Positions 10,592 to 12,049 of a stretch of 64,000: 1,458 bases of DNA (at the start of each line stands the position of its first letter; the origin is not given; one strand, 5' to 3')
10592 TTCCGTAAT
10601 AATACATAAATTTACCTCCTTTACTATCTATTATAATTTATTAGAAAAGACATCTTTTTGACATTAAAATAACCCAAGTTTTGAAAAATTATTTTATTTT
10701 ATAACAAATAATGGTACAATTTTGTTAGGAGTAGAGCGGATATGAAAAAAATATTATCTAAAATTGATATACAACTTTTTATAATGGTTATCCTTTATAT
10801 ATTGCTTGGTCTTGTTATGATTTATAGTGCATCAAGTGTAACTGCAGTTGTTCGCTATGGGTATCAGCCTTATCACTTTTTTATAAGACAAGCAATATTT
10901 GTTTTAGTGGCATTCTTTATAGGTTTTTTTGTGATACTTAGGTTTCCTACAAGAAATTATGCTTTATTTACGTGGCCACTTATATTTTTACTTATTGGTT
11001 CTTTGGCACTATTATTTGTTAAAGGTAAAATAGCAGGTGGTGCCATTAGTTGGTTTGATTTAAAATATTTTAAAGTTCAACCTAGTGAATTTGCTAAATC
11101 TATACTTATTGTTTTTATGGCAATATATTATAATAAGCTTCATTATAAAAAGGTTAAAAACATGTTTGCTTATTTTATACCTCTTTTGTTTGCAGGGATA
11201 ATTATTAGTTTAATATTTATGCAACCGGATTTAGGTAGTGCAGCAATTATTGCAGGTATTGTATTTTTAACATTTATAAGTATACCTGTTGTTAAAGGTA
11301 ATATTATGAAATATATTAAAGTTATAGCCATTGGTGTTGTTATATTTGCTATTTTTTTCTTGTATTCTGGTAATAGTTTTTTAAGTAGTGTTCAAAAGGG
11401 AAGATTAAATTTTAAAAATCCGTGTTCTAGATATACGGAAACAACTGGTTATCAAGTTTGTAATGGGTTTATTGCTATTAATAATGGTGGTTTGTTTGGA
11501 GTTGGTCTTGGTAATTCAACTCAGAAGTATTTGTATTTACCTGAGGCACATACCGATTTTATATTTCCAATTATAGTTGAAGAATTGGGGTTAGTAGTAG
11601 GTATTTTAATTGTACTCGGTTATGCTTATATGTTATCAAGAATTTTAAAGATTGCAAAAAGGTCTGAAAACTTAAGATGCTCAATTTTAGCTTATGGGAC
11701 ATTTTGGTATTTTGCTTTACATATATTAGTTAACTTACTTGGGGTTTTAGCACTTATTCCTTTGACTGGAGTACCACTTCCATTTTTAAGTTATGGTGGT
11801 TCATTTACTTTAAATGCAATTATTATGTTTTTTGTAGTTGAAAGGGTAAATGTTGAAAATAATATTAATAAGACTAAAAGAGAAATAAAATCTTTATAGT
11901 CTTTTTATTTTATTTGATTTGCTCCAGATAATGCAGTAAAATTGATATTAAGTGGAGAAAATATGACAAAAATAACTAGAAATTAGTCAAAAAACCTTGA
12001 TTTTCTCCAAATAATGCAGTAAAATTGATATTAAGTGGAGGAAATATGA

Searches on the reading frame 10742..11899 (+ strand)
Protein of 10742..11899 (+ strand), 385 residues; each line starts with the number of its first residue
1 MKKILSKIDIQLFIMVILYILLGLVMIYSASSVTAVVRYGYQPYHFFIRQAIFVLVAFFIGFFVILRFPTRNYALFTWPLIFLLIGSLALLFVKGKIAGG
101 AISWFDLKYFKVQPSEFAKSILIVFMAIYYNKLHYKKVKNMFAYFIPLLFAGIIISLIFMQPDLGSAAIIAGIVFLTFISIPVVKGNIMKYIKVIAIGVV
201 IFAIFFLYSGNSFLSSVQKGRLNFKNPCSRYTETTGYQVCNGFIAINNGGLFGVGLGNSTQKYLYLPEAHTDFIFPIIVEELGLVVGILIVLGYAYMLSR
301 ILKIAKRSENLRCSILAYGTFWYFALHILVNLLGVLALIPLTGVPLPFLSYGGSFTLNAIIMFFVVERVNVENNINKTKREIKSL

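Call 71: find_encoding_contigs(protein=window:10742-11899:+, flank=10000, max_places=1)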
Protein window:10742-11899:+ (385 aa): 23 contigs read that carry it; 1 place shown.
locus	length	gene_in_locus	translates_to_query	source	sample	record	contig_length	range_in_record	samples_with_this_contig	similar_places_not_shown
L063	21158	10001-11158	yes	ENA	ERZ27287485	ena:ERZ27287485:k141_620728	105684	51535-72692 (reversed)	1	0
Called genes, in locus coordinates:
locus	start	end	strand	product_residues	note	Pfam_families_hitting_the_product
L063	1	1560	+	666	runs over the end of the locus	PF00456:Transketolase_N, PF13292:DXP_synthase_N (faint), PF02779:Transket_pyr, PF22613:Transketolase_C_1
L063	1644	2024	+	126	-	-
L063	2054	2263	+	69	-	-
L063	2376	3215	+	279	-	-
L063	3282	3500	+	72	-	-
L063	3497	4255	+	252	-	PF04055:Radical_SAM, PF13186:SPASM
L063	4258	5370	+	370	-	PF01966:HD, PF13286:HD_assoc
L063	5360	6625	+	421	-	PF05193:Peptidase_M16_C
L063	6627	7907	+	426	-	PF00675:Peptidase_M16, PF05193:Peptidase_M16_C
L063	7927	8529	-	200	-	PF00163:Ribosomal_S4, PF01479:S4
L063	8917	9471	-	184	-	PF01327:Pep_deformylase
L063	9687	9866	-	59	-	-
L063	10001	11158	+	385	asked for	PF01098:FTSW_RODA_SPOVE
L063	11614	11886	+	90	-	PF00216:Bac_DNA_binding, PF18291:HU-HIG (weak)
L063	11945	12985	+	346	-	-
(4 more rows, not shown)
